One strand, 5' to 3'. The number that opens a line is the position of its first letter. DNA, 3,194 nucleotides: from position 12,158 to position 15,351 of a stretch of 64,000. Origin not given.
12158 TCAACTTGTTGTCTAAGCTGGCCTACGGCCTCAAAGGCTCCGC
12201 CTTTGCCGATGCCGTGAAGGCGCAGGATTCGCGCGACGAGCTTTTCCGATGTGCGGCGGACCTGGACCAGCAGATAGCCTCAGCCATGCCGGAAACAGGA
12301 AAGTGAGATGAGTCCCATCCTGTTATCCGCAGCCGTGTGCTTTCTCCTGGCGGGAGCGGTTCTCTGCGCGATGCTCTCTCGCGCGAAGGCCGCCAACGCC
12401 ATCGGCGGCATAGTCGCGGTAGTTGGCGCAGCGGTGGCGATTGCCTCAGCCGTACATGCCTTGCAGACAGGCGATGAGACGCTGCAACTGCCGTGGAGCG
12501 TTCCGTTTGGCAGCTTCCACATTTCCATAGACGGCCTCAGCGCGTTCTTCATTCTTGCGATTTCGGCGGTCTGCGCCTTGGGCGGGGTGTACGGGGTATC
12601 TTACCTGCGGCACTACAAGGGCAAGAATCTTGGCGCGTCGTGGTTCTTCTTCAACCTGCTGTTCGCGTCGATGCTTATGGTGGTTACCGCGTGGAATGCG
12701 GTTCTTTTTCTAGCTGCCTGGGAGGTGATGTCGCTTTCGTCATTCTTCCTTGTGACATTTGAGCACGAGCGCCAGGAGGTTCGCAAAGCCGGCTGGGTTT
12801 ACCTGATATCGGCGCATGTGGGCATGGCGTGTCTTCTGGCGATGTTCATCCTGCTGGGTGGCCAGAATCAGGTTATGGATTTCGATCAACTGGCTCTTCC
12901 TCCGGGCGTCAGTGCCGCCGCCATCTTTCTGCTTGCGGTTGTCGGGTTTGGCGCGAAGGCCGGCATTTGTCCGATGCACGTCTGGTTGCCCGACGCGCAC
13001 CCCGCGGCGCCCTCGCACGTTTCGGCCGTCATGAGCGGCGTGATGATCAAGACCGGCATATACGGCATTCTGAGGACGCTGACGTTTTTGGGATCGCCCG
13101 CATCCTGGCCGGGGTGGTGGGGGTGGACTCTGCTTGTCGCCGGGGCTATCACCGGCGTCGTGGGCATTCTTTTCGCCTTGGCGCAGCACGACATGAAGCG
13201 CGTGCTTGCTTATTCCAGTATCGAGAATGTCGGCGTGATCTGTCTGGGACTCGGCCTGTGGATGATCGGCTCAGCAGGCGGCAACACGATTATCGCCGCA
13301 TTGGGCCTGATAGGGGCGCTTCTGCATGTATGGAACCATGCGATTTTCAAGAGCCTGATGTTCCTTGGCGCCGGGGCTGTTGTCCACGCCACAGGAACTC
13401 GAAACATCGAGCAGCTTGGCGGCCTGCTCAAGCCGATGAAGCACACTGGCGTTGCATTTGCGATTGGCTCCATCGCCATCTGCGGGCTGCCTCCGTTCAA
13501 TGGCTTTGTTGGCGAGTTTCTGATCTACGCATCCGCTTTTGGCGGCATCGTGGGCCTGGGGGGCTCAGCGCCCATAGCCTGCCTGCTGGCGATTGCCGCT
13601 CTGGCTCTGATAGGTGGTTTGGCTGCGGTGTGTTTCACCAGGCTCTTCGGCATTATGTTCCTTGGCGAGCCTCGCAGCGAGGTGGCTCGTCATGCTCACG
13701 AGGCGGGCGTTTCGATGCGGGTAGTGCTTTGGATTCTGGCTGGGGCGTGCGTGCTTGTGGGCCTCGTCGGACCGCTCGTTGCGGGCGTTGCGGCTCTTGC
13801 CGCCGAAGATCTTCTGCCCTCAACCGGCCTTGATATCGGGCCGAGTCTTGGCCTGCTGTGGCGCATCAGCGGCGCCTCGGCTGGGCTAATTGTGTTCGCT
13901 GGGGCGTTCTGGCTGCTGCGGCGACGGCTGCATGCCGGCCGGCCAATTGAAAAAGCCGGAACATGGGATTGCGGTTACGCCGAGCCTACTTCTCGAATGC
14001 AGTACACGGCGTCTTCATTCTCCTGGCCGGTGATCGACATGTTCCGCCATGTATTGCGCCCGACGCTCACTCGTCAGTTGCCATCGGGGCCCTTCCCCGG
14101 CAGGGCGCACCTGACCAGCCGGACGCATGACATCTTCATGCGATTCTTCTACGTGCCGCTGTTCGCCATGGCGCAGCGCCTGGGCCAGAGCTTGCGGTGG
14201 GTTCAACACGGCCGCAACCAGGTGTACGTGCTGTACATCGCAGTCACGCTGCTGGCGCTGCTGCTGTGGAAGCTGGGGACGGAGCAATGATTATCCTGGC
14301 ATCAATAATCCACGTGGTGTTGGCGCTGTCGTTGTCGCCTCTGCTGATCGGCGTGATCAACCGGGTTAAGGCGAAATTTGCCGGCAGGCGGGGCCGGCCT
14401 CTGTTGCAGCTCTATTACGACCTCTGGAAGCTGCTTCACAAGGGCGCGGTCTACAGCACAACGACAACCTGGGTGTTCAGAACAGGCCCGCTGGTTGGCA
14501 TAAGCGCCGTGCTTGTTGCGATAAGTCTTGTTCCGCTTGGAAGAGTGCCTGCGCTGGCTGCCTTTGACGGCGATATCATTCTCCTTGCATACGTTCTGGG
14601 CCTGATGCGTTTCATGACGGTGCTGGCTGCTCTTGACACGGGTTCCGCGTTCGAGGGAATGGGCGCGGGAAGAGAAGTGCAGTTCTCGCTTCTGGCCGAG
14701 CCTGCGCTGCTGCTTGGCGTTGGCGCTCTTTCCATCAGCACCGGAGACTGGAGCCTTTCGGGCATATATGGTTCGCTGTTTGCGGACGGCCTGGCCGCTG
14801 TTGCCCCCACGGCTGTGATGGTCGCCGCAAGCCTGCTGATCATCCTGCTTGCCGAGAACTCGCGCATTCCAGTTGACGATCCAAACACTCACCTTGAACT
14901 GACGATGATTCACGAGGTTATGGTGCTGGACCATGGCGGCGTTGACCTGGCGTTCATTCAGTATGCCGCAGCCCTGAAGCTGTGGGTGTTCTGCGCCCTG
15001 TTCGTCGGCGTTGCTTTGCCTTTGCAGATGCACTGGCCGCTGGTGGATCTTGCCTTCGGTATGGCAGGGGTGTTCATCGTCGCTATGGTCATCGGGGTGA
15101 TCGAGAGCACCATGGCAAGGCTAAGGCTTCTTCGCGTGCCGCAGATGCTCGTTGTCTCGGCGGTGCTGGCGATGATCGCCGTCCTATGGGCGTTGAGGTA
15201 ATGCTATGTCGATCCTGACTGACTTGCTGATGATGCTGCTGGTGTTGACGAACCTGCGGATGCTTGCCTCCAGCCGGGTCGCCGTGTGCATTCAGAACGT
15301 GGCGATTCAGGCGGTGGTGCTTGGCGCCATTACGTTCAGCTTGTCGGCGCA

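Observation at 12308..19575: Hyf/Hyc-type six-gene membrane module with a cysteine-free large subunit: an Ehr-like complex of unknown substrate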

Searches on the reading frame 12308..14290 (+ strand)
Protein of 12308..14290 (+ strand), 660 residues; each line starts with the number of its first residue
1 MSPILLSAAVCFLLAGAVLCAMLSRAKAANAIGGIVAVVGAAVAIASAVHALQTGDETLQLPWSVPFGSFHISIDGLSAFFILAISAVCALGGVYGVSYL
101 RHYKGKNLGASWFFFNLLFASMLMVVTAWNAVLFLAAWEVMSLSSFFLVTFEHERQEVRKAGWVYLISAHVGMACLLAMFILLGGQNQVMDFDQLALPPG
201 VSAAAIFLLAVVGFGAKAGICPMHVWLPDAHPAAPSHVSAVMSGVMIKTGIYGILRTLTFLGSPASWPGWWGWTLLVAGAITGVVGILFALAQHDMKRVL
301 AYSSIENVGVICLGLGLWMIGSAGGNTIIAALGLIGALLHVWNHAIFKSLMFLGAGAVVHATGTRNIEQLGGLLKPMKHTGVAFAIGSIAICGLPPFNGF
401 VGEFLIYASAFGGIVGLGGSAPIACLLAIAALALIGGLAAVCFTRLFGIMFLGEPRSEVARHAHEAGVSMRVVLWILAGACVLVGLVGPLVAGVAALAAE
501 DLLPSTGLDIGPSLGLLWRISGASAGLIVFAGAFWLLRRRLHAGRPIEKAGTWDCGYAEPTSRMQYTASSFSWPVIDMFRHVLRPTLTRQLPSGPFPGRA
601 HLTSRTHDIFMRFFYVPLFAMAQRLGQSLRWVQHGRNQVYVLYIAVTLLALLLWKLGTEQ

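Call 3: search_protein_families(library=pfam, proteins=[window:12308-14290:+])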
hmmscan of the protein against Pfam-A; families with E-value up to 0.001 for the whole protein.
window:12308-14290:+ (660 aa): 1 family
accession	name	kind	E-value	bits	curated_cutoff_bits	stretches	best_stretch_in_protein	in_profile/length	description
PF00361.26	Proton_antipo_M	-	1e-48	166.5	21.5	1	130-411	3-276/294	NADH:quinone oxidoreductase/Mrp antiporter, TM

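Call 4: search_protein_families(library=ncbifam, proteins=[window:12308-14290:+])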
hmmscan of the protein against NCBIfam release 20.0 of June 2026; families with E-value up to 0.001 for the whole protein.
window:12308-14290:+ (660 aa): 73 families (the best 25 are shown)
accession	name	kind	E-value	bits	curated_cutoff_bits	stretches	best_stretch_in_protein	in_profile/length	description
NF005086.0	PRK06521.1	equivalog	3.7e-185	617.2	667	1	6-653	8-665/669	hydrogenase 4 subunit B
NF006418.0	PRK08667.1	equivalog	8.7e-141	470.6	794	1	5-653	5-638/644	hydrogenase membrane subunit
NF005958.0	PRK08042.1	equivalog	9.4e-83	279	727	1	5-584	6-565/608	formate hydrogenlyase subunit 3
NF006240.0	PRK08376.1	subfamily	2.6e-73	247.7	662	1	58-492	70-496/521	putative monovalent cation/H+ antiporter subunit D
TIGR00940.1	2a6301s01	subfamily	8.2e-63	212.9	920.45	1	7-491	3-492/793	monovalent cation:proton antiporter subunit A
NF009287.0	PRK12647.1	equivalog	1.2e-61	209.2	937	1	7-492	4-471/773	putative monovalent cation/H+ antiporter subunit A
NF009288.0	PRK12648.1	equivalog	3.1e-61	207.6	1104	1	8-494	5-477/954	monovalent cation/H+ antiporter subunit A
NF006419.0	PRK08668.1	equivalog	1.1e-60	206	617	1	7-492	5-471/613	NADH dehydrogenase subunit M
NF005097.0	PRK06525.1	equivalog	5.5e-60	203.4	430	1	14-478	13-465/480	hydrogenase 4 subunit D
NF009285.0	PRK12645.1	equivalog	2.4e-59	201.4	1028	1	6-492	4-497/804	Na+/H+ antiporter subunit A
NF009310.0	PRK12668.1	equivalog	3.5e-58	197.8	564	1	9-492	9-438/584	Na(+)/H(+) antiporter subunit D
NF005044.0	PRK06458.1-4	equivalog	1.5e-57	195.6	610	1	34-461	33-459/531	hydrogenase 4 subunit F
TIGR01972.1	NDH_I_M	subfamily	9.2e-55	186.2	263.8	1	6-502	1-482/486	NADH-quinone oxidoreductase subunit M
NF005046.0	PRK06459.1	equivalog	2.3e-53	181.8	460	1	74-652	44-581/587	hydrogenase 4 subunit B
NF009286.0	PRK12646.1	equivalog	3e-50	171.5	1063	1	18-409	16-414/800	DUF4040 family protein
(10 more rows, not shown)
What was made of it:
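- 12308..14290 (+): EhrA: HyfB/HycC-like antiporter-type membrane subunit (660 aa). NCBIfam HyfB NF005086 617 bits (call 4).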

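Call 63: search_solved_structures(query=window:12308-14290:+, show_alignments=1, max_evalue=1e-20)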
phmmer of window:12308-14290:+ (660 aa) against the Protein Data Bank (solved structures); distinct sequences matched with E-value up to 1e-20: 42.
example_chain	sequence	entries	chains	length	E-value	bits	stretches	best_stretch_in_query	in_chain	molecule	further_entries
7z0s_C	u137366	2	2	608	3.4e-71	244.1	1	5-584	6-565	Formate hydrogenlyase subunit 3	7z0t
6cfw_H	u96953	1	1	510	8.1e-61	209.8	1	73-486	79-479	Monovalent cation/H+ antiporter subunit D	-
6z16_A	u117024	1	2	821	1e-45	159.9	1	60-492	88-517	Multisubunit Na+/H+ antiporter, A subunit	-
7qru_A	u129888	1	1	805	1.6e-40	142.7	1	60-505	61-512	Na+/H+ antiporter subunit A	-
8e9g_L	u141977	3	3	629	1.2e-32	116.7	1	65-485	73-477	NADH-quinone oxidoreductase, L subunit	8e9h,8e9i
7qru_D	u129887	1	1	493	3.7e-32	115.1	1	8-485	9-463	Na+/H+ antiporter subunit D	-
6tjv_D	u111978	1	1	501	1.6e-30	109.7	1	12-429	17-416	NADH dehydrogenase subunit 4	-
4he8_L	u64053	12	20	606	2.1e-30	109.3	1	18-538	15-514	NADH-quinone oxidoreductase subunit 12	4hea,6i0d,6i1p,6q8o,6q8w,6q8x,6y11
6z16_D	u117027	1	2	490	3.1e-30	108.7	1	6-413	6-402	Multisubunit Na+/H+ antiporter, D subunit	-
7d3u_A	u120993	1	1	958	2.4e-28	102.5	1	6-455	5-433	Monovalent Na+/H+ antiporter subunit A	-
6u8y_X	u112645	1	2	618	3.1e-28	102.1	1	21-492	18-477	NADH dehydrogenase subunit M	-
6hum_F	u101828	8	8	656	5.7e-28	101.2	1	58-411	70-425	NADH dehydrogenase subunit 5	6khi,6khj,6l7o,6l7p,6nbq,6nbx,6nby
7zm7_5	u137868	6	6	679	5.2e-27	98.1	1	72-422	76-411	NADH-ubiquinone oxidoreductase chain 5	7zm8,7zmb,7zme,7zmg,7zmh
7aqw_M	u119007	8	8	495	3.5e-26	95.3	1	66-414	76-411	NADH-ubiquinone oxidoreductase chain 4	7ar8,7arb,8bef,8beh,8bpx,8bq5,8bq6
7ar7_M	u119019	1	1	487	4.1e-26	95.1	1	68-414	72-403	NADH-ubiquinone oxidoreductase chain 4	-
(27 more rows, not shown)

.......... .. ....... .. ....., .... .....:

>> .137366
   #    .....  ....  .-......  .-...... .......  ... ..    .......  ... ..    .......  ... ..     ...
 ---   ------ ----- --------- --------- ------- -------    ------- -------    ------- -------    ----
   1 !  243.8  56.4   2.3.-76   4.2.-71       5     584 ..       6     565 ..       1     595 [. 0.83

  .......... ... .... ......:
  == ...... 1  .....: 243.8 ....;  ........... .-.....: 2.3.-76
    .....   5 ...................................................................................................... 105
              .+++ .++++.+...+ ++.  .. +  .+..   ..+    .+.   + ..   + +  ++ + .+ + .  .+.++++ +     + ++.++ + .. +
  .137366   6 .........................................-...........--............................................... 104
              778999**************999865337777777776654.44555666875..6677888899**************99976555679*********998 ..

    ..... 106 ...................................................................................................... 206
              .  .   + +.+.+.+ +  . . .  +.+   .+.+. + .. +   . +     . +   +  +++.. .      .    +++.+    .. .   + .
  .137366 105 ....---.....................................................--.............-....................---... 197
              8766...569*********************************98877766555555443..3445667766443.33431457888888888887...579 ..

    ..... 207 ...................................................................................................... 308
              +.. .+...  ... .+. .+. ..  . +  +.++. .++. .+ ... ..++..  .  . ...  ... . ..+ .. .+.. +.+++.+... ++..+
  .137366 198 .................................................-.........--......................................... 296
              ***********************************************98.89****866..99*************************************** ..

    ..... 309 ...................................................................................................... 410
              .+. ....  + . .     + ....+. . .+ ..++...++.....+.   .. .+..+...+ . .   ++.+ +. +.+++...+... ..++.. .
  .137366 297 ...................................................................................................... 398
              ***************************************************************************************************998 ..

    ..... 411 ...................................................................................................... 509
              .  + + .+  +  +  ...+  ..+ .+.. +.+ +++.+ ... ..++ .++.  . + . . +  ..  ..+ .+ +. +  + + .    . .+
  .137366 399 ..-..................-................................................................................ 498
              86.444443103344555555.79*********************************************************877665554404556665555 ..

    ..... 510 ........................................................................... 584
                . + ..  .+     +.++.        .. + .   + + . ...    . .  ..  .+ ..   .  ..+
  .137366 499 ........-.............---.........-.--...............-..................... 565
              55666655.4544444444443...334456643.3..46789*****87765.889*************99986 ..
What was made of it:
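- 12308..14290 (+): HycC 7z0s_C 244 bits (call 63).
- Checked: 12308-14290: Proton_antipo_M, 1e-48; NCBIfam HyfB 617 bits; HycC 7z0s_C 244 bits (call 63).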

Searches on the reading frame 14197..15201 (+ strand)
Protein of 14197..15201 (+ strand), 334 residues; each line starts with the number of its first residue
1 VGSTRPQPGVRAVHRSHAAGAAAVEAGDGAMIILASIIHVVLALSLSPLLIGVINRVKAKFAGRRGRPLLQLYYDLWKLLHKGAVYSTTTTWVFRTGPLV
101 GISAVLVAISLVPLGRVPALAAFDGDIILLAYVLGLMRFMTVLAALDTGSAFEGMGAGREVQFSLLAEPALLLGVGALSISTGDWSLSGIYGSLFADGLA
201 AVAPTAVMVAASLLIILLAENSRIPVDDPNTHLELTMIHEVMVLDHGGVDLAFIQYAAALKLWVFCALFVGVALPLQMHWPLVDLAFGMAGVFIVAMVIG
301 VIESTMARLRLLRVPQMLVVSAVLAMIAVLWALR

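Call 3: search_protein_families(library=pfam, proteins=[window:14197-15201:+])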
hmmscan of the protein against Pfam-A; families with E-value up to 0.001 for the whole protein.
window:14197-15201:+ (334 aa): 1 family
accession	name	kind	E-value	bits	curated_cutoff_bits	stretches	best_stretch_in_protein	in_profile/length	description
PF00146.26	NADHdh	-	6.9e-30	104.9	27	1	37-331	5-296/298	NADH dehydrogenase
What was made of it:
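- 14287..15201 (+): EhrB: HycD/HyfC (NuoH-type) membrane subunit (304 aa). Its start overlaps the stop of A (ATGA). Pfam NADHdh 6.9e-30 (call 3).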

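Call 4: search_protein_families(library=ncbifam, proteins=[window:14197-15201:+])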
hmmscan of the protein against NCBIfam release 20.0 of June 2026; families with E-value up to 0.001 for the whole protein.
window:14197-15201:+ (334 aa): 2 families
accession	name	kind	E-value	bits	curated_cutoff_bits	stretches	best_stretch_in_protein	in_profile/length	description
NF004741.0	PRK06076.1-2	equivalog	8.8e-07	28.4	305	1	66-332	64-329/337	NADH-quinone oxidoreductase subunit NuoH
NF004740.0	PRK06076.1-1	equivalog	0.00022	20.8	399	1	31-311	19-294/325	NADH-quinone oxidoreductase subunit NuoH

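Call 60: search_solved_structures(query=window:14287-15201:+, show_alignments=2, max_evalue=0.001)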
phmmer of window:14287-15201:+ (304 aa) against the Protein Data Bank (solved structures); distinct sequences matched with E-value up to 0.001: 3.
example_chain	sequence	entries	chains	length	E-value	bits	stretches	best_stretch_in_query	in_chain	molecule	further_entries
7z0s_D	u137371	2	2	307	5.9e-28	101.3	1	2-295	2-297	Formate hydrogenlyase subunit 4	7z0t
6cfw_M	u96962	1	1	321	4.2e-21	78.8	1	9-291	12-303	Mbh13 NADH dehydrogenase subunit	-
6u8y_M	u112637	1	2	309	8.4e-09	38.5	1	3-265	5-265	NADH dehydrogenase subunit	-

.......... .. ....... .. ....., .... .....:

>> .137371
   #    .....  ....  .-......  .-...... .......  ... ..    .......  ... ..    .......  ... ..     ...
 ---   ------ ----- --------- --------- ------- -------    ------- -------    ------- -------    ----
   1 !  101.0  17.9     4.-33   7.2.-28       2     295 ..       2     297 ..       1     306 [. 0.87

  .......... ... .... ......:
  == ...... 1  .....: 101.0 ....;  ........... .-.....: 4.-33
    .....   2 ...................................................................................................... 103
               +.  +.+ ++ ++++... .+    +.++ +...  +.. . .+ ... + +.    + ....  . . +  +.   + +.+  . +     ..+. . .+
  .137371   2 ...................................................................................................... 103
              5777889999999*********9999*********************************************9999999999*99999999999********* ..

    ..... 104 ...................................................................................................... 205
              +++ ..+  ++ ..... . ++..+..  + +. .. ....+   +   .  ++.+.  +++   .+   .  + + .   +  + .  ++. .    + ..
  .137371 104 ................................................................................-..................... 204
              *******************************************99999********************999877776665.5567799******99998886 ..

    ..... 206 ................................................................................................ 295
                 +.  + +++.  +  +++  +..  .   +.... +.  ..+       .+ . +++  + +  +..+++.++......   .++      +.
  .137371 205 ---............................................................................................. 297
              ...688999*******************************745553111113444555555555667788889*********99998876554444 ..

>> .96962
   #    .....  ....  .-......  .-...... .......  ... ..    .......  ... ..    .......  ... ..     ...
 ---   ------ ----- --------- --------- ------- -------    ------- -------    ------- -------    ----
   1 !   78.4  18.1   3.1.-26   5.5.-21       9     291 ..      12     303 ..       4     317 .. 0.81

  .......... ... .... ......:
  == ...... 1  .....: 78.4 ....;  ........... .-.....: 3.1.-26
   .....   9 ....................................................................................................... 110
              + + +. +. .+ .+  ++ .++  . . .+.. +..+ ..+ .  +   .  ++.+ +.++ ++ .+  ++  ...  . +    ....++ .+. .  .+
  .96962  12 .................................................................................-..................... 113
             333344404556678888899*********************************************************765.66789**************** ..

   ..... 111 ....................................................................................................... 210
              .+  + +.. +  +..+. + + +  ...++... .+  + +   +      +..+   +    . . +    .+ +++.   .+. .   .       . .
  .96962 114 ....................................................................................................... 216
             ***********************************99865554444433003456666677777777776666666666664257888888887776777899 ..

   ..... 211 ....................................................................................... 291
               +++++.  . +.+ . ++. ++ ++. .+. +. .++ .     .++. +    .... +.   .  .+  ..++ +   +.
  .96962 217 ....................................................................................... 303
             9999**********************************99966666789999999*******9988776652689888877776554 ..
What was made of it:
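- Gene order and membrane subunits are Hyf/Hyc-like (calls 3, 4, 60, 63).
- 14287..15201 (+): HycD 7z0s_D 101 bits and MbhM 79 bits, with no NuoH hit at 1e-3 (call 60).
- On Respiratory complex I: EhrB gives no NuoH hit at 1e-3 (call 60).
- Checked: 14287-15201: NADHdh, 7e-30; HycD 7z0s_D 101 bits (call 60).
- EhrB matches HycD and MbhM but not NuoH at E<=1e-3 (call 60).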
